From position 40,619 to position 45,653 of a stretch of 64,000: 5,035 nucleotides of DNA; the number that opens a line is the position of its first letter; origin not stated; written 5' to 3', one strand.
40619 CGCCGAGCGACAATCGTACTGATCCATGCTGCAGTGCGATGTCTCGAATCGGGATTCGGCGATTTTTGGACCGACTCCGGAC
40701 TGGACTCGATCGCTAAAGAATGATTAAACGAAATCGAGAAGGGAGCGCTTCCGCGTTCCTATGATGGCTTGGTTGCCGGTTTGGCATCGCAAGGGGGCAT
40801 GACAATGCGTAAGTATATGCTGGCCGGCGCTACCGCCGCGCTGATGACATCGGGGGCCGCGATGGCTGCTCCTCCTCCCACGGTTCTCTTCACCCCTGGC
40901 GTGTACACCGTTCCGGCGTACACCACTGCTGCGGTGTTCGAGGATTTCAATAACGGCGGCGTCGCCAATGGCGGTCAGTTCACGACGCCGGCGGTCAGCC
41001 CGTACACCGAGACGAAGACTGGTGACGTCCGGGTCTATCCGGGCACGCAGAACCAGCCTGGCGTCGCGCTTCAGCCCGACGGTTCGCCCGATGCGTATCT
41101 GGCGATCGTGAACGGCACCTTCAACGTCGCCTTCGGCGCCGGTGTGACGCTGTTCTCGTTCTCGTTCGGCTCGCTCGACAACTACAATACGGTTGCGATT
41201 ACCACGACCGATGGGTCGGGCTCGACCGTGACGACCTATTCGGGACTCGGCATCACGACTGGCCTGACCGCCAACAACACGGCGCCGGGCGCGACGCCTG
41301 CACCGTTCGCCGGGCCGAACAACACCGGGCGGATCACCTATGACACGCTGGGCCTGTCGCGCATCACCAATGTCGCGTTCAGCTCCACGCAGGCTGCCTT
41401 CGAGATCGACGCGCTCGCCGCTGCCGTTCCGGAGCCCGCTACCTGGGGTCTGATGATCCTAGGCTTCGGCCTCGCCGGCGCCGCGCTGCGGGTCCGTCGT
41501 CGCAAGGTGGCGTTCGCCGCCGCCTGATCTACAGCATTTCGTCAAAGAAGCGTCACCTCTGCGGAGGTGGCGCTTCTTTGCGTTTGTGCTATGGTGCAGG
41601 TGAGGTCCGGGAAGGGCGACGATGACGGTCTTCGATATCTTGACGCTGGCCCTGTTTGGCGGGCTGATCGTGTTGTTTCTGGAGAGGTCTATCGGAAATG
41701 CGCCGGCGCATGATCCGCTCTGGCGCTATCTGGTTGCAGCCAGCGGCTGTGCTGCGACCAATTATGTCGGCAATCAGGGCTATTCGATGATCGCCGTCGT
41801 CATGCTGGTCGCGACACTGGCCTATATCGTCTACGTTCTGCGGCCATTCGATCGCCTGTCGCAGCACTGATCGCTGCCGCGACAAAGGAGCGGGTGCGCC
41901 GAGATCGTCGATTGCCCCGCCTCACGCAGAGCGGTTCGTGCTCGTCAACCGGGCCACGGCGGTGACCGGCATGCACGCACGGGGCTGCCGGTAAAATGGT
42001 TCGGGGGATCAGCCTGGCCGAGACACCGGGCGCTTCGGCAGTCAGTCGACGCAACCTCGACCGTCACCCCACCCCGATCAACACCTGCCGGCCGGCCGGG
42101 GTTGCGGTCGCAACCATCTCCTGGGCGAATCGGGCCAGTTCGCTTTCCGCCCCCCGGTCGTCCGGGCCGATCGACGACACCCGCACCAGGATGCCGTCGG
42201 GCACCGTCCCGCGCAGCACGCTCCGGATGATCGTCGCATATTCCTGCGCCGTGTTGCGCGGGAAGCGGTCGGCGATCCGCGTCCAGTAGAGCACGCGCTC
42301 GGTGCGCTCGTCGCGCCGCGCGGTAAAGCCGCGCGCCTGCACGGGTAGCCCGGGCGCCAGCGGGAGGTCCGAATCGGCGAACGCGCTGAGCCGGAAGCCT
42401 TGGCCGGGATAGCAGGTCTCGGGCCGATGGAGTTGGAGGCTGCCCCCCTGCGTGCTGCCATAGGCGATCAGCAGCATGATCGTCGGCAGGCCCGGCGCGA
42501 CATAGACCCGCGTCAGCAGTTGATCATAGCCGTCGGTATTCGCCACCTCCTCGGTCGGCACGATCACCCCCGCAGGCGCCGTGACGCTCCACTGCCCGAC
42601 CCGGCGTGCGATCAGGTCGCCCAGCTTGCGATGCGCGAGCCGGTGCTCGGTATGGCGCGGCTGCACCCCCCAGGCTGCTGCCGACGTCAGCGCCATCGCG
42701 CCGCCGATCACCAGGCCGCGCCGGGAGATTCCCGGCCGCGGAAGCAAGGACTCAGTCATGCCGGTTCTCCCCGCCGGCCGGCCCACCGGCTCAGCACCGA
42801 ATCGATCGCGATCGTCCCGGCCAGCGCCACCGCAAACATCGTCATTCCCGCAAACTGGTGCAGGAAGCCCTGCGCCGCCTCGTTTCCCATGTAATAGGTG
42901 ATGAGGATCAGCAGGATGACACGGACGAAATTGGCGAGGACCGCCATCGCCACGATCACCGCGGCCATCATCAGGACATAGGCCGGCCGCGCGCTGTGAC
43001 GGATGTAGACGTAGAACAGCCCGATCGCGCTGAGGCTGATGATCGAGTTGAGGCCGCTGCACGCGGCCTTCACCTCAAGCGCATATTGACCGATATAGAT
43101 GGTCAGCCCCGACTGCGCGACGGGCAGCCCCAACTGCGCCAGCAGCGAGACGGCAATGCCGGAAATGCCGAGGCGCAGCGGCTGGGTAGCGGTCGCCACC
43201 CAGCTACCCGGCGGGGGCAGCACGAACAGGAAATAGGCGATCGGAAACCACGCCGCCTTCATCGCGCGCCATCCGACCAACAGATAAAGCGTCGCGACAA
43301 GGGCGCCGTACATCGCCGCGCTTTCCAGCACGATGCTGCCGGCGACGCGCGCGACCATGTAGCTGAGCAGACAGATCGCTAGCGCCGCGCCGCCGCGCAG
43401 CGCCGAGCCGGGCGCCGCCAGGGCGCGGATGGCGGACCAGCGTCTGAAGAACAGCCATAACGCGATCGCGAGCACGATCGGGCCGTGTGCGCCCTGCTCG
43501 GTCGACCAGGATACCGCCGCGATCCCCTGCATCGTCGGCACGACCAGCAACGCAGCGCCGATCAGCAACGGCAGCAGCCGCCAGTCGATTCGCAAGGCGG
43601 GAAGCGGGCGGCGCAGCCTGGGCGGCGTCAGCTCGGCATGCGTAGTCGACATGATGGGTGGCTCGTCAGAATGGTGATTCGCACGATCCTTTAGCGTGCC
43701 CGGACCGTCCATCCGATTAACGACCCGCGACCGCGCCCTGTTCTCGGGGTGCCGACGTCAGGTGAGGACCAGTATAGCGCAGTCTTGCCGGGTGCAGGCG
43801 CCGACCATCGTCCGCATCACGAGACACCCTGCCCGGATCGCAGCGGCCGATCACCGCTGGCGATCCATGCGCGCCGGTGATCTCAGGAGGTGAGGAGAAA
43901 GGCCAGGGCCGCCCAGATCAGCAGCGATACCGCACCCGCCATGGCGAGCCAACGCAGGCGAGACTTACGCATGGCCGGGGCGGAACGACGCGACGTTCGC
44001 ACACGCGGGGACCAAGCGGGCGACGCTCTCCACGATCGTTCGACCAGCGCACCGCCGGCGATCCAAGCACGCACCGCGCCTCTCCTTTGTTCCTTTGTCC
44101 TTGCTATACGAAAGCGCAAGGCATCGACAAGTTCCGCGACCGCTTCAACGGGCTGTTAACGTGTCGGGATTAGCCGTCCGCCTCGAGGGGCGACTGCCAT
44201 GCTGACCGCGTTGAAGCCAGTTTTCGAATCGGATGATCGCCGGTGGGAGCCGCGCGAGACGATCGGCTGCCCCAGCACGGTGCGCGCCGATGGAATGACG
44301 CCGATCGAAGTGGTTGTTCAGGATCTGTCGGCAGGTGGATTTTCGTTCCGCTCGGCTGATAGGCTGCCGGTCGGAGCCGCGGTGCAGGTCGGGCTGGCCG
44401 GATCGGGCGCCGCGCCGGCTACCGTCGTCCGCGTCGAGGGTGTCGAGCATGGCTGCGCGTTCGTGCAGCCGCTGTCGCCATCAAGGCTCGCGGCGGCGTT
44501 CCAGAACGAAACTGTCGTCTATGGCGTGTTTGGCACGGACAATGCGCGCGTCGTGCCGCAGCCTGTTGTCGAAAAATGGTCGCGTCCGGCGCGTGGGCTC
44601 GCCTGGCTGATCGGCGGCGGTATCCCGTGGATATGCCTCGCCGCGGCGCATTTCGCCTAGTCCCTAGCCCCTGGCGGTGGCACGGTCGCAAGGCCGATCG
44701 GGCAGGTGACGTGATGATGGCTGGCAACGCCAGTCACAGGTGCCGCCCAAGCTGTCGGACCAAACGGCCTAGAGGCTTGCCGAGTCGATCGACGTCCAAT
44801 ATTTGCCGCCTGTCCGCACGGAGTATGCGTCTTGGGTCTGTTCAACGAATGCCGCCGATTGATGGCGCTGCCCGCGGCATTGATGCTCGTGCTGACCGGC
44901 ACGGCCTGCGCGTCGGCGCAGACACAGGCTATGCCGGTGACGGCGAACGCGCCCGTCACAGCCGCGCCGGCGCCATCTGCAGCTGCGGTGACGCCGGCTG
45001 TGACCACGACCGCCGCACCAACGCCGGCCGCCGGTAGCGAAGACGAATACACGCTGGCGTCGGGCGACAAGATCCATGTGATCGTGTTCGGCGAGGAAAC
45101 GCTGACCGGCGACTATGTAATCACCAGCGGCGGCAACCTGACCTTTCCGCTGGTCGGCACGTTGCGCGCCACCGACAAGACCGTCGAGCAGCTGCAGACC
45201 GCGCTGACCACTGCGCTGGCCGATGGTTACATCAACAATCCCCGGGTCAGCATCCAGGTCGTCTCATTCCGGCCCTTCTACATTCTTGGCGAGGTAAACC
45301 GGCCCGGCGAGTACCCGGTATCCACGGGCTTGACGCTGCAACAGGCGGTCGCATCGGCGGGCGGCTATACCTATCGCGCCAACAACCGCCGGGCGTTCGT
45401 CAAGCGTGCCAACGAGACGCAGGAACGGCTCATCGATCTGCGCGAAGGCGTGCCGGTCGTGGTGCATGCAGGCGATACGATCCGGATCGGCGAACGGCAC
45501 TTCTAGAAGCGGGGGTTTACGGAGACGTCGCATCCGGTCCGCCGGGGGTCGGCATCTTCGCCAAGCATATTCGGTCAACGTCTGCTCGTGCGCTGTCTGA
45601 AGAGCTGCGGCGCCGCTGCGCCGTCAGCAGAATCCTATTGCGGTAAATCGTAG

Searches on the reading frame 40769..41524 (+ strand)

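Call 18: search_protein_families(library=pfam, proteins=[window:40769-41524:+], max_evalue=0.001)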
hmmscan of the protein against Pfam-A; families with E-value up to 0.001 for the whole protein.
window:40769-41524:+ (252 aa): 1 family
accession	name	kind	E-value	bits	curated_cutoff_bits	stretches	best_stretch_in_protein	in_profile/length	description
PF07589.16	PEP-CTERM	-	5.7e-08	33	20.7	1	219-244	1-24/24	PEP-CTERM motif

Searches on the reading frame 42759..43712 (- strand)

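Call 18: search_protein_families(library=pfam, proteins=[window:42759-43712:-], max_evalue=0.001)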
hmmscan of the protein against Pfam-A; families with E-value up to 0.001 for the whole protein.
window:42759-43712:- (318 aa): 1 family
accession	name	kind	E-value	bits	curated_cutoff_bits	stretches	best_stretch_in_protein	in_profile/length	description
PF09721.15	Exosortase_EpsH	-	7.4e-57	193.1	25.7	1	51-306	2-253/254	Transmembrane exosortase (Exosortase_EpsH)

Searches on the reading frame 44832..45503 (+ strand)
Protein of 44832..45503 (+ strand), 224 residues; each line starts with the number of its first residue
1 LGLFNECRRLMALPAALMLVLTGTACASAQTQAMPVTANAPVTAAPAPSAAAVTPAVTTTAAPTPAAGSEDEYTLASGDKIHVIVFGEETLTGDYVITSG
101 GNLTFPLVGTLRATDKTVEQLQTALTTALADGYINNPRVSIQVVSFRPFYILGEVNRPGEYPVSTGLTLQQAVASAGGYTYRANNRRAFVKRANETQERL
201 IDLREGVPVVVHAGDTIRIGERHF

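Call 18: search_protein_families(library=pfam, proteins=[window:44832-45503:+], max_evalue=0.001)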
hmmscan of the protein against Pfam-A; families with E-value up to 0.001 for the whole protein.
window:44832-45503:+ (224 aa): 3 families
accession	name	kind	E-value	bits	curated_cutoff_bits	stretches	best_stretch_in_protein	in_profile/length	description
PF02563.21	Poly_export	-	6.3e-20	71.6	28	1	69-143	3-76/77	Polysaccharide biosynthesis/export protein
PF10531.15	SLBB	-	1.6e-11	44.3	27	1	149-196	2-50/55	SLBB domain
PF22461.2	SLBB_2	-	2.5e-10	40.8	27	1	149-197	3-54/79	SLBB domain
